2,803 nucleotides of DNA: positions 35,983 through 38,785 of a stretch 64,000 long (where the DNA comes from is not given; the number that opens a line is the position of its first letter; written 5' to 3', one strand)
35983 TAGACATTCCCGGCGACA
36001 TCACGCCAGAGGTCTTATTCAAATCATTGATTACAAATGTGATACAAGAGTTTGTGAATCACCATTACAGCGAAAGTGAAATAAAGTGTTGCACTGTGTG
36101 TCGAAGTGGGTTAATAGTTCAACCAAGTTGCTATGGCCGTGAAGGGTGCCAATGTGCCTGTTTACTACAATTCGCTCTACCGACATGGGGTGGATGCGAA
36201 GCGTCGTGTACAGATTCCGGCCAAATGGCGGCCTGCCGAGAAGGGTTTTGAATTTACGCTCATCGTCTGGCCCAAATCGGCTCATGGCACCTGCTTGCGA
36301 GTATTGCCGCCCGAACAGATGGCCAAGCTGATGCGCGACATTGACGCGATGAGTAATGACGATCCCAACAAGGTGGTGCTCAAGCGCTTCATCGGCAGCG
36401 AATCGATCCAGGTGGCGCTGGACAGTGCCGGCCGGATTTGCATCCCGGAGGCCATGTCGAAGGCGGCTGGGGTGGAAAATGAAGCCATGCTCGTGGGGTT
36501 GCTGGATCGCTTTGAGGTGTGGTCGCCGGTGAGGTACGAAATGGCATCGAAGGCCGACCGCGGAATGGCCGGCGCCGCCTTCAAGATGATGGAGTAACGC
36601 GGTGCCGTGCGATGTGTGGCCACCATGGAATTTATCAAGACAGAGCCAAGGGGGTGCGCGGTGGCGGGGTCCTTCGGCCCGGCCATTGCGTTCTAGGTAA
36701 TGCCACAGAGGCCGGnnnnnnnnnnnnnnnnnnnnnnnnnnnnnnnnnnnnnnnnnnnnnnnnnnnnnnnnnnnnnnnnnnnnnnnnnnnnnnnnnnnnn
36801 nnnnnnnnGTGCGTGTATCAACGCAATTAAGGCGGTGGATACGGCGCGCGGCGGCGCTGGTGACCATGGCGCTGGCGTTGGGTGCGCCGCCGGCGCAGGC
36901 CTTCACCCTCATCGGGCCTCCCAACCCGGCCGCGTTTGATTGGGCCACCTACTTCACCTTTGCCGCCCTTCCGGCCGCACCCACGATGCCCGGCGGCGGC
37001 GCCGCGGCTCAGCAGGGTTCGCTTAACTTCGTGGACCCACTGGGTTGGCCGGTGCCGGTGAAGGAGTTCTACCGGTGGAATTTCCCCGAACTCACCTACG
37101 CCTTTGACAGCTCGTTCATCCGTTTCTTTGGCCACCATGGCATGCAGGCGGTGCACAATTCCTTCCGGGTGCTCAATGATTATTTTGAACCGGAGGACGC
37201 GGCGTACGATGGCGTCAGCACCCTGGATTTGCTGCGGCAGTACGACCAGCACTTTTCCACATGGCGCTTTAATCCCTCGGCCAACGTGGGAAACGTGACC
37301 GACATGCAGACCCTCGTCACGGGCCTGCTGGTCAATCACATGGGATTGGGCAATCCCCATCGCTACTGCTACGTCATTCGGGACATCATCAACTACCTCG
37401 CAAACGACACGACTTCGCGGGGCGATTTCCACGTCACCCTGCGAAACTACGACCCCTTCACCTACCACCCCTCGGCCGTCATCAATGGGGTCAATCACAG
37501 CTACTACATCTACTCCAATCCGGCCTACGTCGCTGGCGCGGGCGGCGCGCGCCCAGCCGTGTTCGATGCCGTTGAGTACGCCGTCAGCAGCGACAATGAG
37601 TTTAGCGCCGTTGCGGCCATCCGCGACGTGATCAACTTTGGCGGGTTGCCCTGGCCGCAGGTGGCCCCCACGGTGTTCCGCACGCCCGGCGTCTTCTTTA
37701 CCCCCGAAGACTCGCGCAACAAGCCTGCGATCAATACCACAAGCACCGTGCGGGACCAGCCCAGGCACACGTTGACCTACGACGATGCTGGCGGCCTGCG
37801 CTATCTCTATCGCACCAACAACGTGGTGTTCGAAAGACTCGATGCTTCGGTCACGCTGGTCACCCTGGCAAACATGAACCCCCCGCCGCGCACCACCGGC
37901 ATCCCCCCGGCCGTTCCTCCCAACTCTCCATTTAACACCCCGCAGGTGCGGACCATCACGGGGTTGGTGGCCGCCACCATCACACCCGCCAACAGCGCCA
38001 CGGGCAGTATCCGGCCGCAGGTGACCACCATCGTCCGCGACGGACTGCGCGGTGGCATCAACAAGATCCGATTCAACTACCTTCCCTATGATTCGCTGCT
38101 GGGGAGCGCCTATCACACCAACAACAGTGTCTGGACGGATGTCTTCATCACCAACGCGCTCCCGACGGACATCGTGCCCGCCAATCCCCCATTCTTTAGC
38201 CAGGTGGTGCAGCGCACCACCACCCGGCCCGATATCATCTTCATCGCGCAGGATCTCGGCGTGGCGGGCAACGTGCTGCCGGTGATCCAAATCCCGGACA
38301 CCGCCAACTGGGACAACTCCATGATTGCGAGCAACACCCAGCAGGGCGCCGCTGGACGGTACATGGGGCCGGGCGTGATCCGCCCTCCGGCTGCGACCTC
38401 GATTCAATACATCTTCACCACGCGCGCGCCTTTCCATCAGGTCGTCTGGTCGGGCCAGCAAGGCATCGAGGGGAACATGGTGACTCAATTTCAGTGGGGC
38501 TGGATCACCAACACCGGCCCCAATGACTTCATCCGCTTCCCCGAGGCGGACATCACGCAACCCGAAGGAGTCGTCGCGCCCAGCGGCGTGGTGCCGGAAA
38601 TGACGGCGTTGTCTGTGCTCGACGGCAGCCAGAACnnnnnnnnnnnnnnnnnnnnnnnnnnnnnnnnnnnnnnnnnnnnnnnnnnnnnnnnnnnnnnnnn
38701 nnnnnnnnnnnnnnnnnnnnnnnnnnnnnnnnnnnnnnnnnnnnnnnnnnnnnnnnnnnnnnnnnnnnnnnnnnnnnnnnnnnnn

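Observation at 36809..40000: ~1063-aa secreted protein of unknown function inserted between mraZ and rsmH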

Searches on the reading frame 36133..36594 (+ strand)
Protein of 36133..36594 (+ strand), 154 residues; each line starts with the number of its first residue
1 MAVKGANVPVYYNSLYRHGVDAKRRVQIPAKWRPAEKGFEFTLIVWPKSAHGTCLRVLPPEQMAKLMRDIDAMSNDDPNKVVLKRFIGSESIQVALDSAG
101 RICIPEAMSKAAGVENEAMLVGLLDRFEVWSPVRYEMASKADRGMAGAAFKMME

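Call 3: search_protein_families(library=pfam, proteins=[window:36133-36594:+], max_evalue=0.1)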
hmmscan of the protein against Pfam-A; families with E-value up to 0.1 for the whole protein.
window:36133-36594:+ (154 aa): 1 family
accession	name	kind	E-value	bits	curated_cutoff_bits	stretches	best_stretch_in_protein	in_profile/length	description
PF02381.23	MraZ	-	1.9e-13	50.6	23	1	92-139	6-53/72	MraZ protein, putative antitoxin-like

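Call 4: search_protein_families(library=ncbifam, proteins=[window:36133-36594:+], max_evalue=0.1)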
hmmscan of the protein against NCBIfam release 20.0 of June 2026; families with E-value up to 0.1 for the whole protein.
window:36133-36594:+ (154 aa): 8 families
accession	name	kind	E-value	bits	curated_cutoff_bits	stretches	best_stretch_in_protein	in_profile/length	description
TIGR00242.1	TIGR00242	equivalog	6.1e-24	84.6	98.35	1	16-144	6-130/144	division/cell wall cluster transcriptional repressor MraZ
NF001476.0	PRK00326.2-2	equivalog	1.3e-21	77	162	1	16-141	9-141/163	division/cell wall cluster transcriptional repressor MraZ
NF001477.0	PRK00326.2-4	equivalog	1.4e-17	64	162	1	17-143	9-135/155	division/cell wall cluster transcriptional repressor MraZ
NF001475.0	PRK00326.2-1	equivalog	1.5e-15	57.4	257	1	13-140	5-132/149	division/cell wall cluster transcriptional repressor MraZ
NF001482.0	PRK00326.3-4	equivalog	1.4e-14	54.1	168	1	15-143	5-145/160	division/cell wall cluster transcriptional repressor MraZ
NF001483.0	PRK00326.3-5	equivalog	6.3e-10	39.5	239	1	20-143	11-135/155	division/cell wall cluster transcriptional repressor MraZ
TIGR01439.1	lp_hng_hel_AbrB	domain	0.014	15.1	28.3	0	20-33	4-17/44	transcriptional regulator, AbrB family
NF006352.0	PRK08577.1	equivalog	0.018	15.1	140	0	94-123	7-36/136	hypothetical protein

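Call 67: find_related_loci(query=A4, collection=metagenome_contigs, flank=5000)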
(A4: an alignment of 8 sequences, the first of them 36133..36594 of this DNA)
Query A4 (154 aa) in metagenome_contigs; peptide patterns used: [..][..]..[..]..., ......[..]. (x = any residue, [..] = any of these).
599 stretches matched a pattern (row limit reached: there are more); 484 encode a relative of the query (tblastn E <= 1e-3); the best 80 are kept; 80 distinct loci.
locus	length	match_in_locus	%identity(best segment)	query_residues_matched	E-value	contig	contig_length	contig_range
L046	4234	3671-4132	74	1-154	4e-80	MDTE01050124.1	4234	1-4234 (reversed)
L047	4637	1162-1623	73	1-154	6e-78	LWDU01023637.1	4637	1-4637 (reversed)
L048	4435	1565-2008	76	7-154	8e-77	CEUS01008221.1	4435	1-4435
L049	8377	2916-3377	73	1-154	3e-76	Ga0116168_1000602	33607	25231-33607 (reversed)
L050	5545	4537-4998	73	1-154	3e-76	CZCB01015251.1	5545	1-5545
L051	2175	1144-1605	69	1-154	3e-78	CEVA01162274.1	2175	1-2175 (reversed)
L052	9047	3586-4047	73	1-154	3e-76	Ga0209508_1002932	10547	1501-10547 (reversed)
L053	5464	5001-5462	73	1-154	5e-76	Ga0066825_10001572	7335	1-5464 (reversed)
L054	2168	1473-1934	72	1-154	7e-78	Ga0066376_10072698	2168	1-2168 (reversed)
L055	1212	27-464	75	9-154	1e-80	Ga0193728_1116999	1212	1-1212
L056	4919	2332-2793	71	1-154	1e-75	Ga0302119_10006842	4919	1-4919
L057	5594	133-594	72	1-154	3e-75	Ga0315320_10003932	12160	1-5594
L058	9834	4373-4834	70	1-154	5e-75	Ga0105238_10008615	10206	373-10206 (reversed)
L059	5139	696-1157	71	1-154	1e-74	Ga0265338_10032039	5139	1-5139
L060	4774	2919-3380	70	1-154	1e-74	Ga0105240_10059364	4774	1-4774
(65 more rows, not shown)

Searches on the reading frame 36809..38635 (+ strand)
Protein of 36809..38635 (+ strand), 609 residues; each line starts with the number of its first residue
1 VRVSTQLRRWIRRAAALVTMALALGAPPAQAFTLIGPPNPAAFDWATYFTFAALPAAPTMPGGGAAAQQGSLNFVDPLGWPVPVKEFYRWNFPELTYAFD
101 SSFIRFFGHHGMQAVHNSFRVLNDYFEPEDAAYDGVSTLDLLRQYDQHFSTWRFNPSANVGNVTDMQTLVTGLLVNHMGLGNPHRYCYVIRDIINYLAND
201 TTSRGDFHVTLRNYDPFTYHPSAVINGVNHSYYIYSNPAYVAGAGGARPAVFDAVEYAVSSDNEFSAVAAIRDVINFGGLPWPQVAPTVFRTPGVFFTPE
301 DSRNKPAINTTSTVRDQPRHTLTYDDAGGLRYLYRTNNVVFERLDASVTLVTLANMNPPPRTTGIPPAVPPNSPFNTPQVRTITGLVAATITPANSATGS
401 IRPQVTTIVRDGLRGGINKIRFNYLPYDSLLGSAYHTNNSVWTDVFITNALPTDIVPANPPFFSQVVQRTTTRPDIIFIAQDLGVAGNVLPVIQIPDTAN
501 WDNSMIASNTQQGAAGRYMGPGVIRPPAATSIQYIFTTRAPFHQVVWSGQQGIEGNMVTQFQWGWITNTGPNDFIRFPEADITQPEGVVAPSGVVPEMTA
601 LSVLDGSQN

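Call 41: search_solved_structures(query=A3, max_evalue=10, show_alignments=2)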
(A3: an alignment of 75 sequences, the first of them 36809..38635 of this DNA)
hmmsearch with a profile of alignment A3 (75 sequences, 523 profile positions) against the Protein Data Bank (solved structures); distinct sequences matched with E-value up to 10: 7.
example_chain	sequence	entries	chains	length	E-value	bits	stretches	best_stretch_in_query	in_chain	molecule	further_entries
7kjj_A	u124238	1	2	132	0.09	14.6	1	267-341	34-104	TTR ancestor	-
3d4x_A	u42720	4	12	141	0.95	11.2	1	79-119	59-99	Hemoglobin subunit alpha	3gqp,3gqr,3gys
8f9x_A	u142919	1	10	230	1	11.1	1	65-88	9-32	Cyclase family protein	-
2ggt_A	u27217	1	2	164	2.1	10.1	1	50-81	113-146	SCO1 protein homolog, mitochondrial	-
1wp0_A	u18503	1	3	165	2.1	10.1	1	50-81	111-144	SCO1 protein homolog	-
2hrf_A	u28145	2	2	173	2.3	10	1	50-81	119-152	SCO1 protein homolog, mitochondrial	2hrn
2gqk_A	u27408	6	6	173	2.3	10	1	50-81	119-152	SCO1 protein homolog, mitochondrial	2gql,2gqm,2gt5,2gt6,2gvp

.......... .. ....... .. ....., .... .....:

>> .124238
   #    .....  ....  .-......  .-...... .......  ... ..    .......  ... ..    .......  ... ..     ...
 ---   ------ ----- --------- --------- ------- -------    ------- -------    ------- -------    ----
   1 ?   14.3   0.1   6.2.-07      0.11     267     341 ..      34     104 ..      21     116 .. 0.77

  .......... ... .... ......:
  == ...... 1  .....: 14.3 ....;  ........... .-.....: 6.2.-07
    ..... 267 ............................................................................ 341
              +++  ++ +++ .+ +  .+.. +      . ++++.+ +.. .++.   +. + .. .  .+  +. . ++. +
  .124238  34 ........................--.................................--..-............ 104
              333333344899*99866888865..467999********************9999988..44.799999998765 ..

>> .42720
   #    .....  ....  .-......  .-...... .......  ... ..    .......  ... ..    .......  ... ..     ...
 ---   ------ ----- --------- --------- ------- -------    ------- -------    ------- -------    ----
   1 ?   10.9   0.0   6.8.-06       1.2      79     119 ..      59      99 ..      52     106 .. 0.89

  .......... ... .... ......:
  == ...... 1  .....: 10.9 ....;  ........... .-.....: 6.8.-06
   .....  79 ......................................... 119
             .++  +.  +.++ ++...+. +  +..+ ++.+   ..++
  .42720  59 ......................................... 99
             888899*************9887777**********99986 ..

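Call 48: search_protein_families(library=pfam, alignment_id=A3, max_evalue=1)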
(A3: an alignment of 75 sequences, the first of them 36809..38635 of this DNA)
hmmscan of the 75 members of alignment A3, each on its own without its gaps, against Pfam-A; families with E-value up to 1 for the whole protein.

A. member 1, window:36809-38635:+ (609 aa): 0 families

B. families by the number of members that match (of 75 scanned): 10 families
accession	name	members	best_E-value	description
PF19912.4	DUF6385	1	0.0021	Domain of unknown function (DUF6385)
PF12477.13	TraW_N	1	0.01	Sex factor F TraW protein N terminal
PF11318.15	DUF3120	1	0.024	Protein of unknown function (DUF3120)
PF15402.11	MELT_2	1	0.069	MELT motif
PF03116.20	NQR2_RnfD_RnfE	1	0.078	NQR2, RnfD, RnfE family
PF24861.2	SUS_N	1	0.082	Sucrose synthase N-terminal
PF05818.17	TraT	1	0.25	Enterobacterial TraT complement resistance protein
PF15650.12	Tox-REase-9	1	0.26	Restriction endonuclease fold toxin 9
PF00134.28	Cyclin_N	1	0.26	Cyclin, N-terminal domain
PF24255.1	DUF7456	1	0.29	Family of unknown function (DUF7456)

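Call 49: find_homologous_proteins(query=A3, max_evalue=1e-10)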
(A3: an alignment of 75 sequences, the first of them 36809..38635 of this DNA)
Query A3 (75 sequences) (609 aa, profile of the alignment): 52 proteins with E <= 1e-10 among 8000 candidates.
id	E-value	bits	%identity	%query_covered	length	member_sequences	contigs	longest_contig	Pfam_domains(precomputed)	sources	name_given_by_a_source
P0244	1.3e-170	587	31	71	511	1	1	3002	-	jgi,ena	-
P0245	2.0e-170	586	30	84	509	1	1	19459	-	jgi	jgi:hypothetical protein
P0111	5.2e-167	575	31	69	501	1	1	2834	-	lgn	-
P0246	8.4e-152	525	28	84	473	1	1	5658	-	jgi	jgi:hypothetical protein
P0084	2.7e-147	510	26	54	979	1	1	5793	-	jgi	jgi:hypothetical protein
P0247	1.4e-144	501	27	81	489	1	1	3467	-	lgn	-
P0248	3.0e-143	496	26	85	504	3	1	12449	-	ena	-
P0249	3.5e-137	476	28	78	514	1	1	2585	-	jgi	jgi:hypothetical protein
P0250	3.9e-132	460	25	80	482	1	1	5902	-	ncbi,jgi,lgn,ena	jgi:hypothetical protein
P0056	3.8e-104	367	34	96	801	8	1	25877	-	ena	-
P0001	1.6e-102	362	100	97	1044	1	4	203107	-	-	-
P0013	3.2e-100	354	60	95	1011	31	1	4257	-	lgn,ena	-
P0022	5.6e-100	354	50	95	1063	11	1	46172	-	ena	-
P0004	2.1e-99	352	65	96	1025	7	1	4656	-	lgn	-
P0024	7.0e-99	350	59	98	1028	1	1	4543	-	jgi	jgi:hypothetical protein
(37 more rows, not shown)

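Call 50: find_encoding_contigs(protein=P0245, flank=8000, max_places=1)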
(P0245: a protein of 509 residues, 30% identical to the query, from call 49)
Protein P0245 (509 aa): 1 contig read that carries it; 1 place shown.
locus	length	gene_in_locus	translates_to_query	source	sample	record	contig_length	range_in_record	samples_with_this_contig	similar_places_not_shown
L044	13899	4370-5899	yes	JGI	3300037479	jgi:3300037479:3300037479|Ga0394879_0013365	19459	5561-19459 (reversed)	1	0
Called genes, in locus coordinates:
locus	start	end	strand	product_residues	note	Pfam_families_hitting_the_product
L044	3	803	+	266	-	?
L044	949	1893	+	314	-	PF02739:5_3_exonuc_N, PF01367:5_3_exonuc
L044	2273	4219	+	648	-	-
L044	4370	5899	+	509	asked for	-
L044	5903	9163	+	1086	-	-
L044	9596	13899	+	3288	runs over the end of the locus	?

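Call 51: find_encoding_contigs(protein=P0248, flank=8000, max_places=1)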
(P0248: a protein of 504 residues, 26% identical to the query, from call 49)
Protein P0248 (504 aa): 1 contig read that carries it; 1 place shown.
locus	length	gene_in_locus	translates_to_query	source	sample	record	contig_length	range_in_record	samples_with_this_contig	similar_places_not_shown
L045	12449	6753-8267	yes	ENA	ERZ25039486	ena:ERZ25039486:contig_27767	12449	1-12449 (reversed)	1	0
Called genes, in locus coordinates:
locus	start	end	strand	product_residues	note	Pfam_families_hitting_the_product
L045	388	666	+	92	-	-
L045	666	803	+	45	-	-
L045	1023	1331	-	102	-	PF00588:SpoU_methylase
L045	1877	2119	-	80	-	PF01053:Cys_Met_Meta_PP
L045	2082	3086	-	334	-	PF01053:Cys_Met_Meta_PP, PF00155:Aminotran_1_2, PF00266:Aminotran_5 (weak), PF01041:DegT_DnrJ_EryC1 (weak)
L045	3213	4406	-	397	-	PF00291:PALP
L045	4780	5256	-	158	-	-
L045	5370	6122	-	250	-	PF00202:Aminotran_3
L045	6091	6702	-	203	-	PF00202:Aminotran_3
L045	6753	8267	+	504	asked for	-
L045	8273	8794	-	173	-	PF02643:DUF192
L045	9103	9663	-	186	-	-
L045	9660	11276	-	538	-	PF01380:SIS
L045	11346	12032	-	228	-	PF00248:Aldo_ket_red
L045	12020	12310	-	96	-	PF00248:Aldo_ket_red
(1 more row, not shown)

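Call 52: predict_structure(alignment_id=A3)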
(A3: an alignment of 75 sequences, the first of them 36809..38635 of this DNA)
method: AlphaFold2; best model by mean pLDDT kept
length: 609 residues; sequences in the alignment: 75
mean_pLDDT: 75.8   pTM: 0.80
mean pLDDT of the five models: 75.8, 75.0, 74.0, 73.4, 73.2
residues with pLDDT >= 90: 235; 70-90: 135; 50-70: 160; < 50: 79
segments of 3 or more residues with pLDDT < 50: 50-73, 129-132, 275-279, 374-396, 588-598, 606-609
pLDDT, mean of each block of 10 residues (from residue 1): 79 94 73 88 54 45 44 65 94 96 94 94 73 60 66 90 93 93 91 72 79 93 92 79 58 87 81 55 54 82 57 58 90 93 93 64 52 47 43 50 69 93 95 94 88 67 92 95 73 75 77 70 85 91 81 83 89 86 50 48 54
secondary structure, 60 per line:
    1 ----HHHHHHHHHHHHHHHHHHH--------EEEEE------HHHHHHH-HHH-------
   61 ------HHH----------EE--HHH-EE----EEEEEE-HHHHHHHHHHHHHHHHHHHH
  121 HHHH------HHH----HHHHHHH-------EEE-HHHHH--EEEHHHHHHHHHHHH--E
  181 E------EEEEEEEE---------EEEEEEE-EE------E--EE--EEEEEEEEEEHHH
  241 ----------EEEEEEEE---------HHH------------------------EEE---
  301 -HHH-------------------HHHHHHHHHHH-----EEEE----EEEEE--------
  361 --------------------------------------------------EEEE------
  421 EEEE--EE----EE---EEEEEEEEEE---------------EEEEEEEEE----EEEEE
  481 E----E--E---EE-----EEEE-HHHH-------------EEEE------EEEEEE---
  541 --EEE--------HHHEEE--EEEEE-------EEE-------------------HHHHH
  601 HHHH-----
elements in order: H5-23 E32-36 H43-49 E94-99 H101-124 H138-144 E152-154 H156-160 E163-165 H166-177 E188-195 E205-211 E228-237 E251-258 E295-297 H324-334 E340-343 E348-352 E411-414 E421-424 E438-447 E463-471 E476-481 E500-503 H505-508 E522-525 E532-537 E543-545 E557-559 E562-566 E574-576 H596-604

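Call 55: fold_search(model_id=the predicted structure, library=pdb)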
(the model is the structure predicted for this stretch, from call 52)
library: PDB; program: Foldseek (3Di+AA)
matches with E <= 10: 190; with E <= 0.001: 0
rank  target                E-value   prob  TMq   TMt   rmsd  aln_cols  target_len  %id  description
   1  1ztq_D                6.2e-01  0.28  0.06  0.22   3.0        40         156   22  Crystal structure of the catalytic domain of MMP-13 complexed with WAY-033 (released 2006-05-30)
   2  1ztq_C                8.7e-01  0.21  0.06  0.22   3.4        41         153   22  Crystal structure of the catalytic domain of MMP-13 complexed with WAY-033 (released 2006-05-30)
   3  2pjt_C                1.3e+00  0.20  0.06  0.21   2.5        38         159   21  Crystal structure of the catalytic domain of MMP-13 complexed with WAY-344 (released 2008-04-22)
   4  1fls                  1.5e+00  0.18  0.06  0.21   2.4        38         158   21  SOLUTION STRUCTURE OF THE CATALYTIC FRAGMENT OF HUMAN COLLAGENASE-3 (MMP-13) COMPLEXED WITH A HYDROXAMIC ACID INHIBITOR (released 2001-08-15)
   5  5uwk_A                1.5e+00  0.15  0.06  0.21   3.1        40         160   20  Matrix metalloproteinase-13 complexed with selective inhibitor compound (S)-10a (released 2017-07-12)
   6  1ck7                  1.6e+00  0.16  0.06  0.06   2.6        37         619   19  GELATINASE A (FULL-LENGTH) (released 1999-08-25)
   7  3shi_A                1.7e+00  0.18  0.06  0.21   2.4        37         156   19  Crystal structure of human MMP1 catalytic domain at 2.2 A resolution (released 2011-09-21)
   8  3ljz_A                1.7e+00  0.16  0.06  0.21   2.6        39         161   20  Crystal Structure of Human MMP-13 complexed with an Amino-2-indanol compound (released 2011-02-02)
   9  3kej_A                1.7e+00  0.16  0.06  0.21   2.6        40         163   20  Crystal Structure of Human MMP-13 complexed with a (pyridin-4-yl)-2H-tetrazole compound (released 2010-11-10)
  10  5uwm_A                1.9e+00  0.16  0.06  0.21   2.5        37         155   22  Matrix metalloproteinase-13 complexed with selective inhibitor compound (R)-17a (released 2017-07-12)
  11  3kry_A                1.9e+00  0.12  0.06  0.20   4.4        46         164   20  Crystal structure of MMP-13 in complex with SC-78080 (released 2010-10-06)
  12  1cxv_A                2.1e+00  0.15  0.06  0.21   2.5        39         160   20  STRUCTURE OF RECOMBINANT MOUSE COLLAGENASE-3 (MMP-13) (released 2000-08-30)
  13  3ljz_B                2.1e+00  0.14  0.06  0.21   2.6        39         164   20  Crystal Structure of Human MMP-13 complexed with an Amino-2-indanol compound (released 2011-02-02)
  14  4r3v_A                2.1e+00  0.12  0.06  0.19   3.8        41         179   22  Structure of karilysin propeptide and catalytic MMP domain (released 2015-01-07)
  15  3kry_D                2.1e+00  0.11  0.06  0.20   4.2        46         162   22  Crystal structure of MMP-13 in complex with SC-78080 (released 2010-10-06)
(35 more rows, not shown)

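Call 65: fold_search(model_id=the predicted structure, library=viral)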
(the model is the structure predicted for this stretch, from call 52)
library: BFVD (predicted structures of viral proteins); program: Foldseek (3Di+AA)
matches with E <= 10: 30; with E <= 0.001: 0
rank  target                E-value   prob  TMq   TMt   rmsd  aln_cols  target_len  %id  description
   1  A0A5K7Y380            6.4e-01  0.02  0.07  0.10  23.8       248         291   12  Uncharacterized protein [Abalone asfa-like virus]
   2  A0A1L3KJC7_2          2.1e+00  0.02  0.05  0.02  10.0        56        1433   12  (no name in the UniProt tables at hand)
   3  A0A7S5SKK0            3.6e+00  0.01  0.04  0.12   7.2        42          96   12  (no name in the UniProt tables at hand)
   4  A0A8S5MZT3            3.6e+00  0.01  0.04  0.11  19.9       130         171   19  Uncharacterized protein [Myoviridae sp. ctCop38]
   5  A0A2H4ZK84            3.8e+00  0.05  0.06  0.08   3.7        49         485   18  Metalloproteinase [Cryptophlebia leucotreta granulosis virus]
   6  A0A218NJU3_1          4.3e+00  0.01  0.06  0.04  24.0       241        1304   13  Genome polyprotein [Picornavirales Q_sR_OV_022]
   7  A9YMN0                4.5e+00  0.08  0.06  0.07   3.1        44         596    9  Matrix metalloprotease [Helicoverpa armigera granulovirus]
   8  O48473                4.5e+00  0.03  0.05  0.16   6.0        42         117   21  Bacteriophage SPP1 complete nucleotide sequence [Bacillus phage SPP1]
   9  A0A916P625            5.1e+00  0.04  0.09  0.16  16.7       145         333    6  Uncharacterized protein [Adoxophyes honmai entomopoxvirus 'L']
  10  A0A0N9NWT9            5.7e+00  0.02  0.06  0.22  13.7       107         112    9  (no name in the UniProt tables at hand)
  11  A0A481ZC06            5.7e+00  0.01  0.07  0.13  14.9       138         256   12  NlpC/P60 family protein [Pithovirus LCPAC404]
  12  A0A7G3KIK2            5.7e+00  0.01  0.04  0.02  11.4        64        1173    8  Polyprotein (Fragment) [Pleurotus picornavirus A]
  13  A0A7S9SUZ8            6.0e+00  0.01  0.05  0.07   7.3        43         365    7  Uncharacterized protein [Virus NIOZ-UU159]
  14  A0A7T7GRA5            6.7e+00  0.01  0.05  0.08  15.1       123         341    9  (no name in the UniProt tables at hand)
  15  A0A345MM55            6.7e+00  0.01  0.05  0.14   8.0        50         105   14  (no name in the UniProt tables at hand)
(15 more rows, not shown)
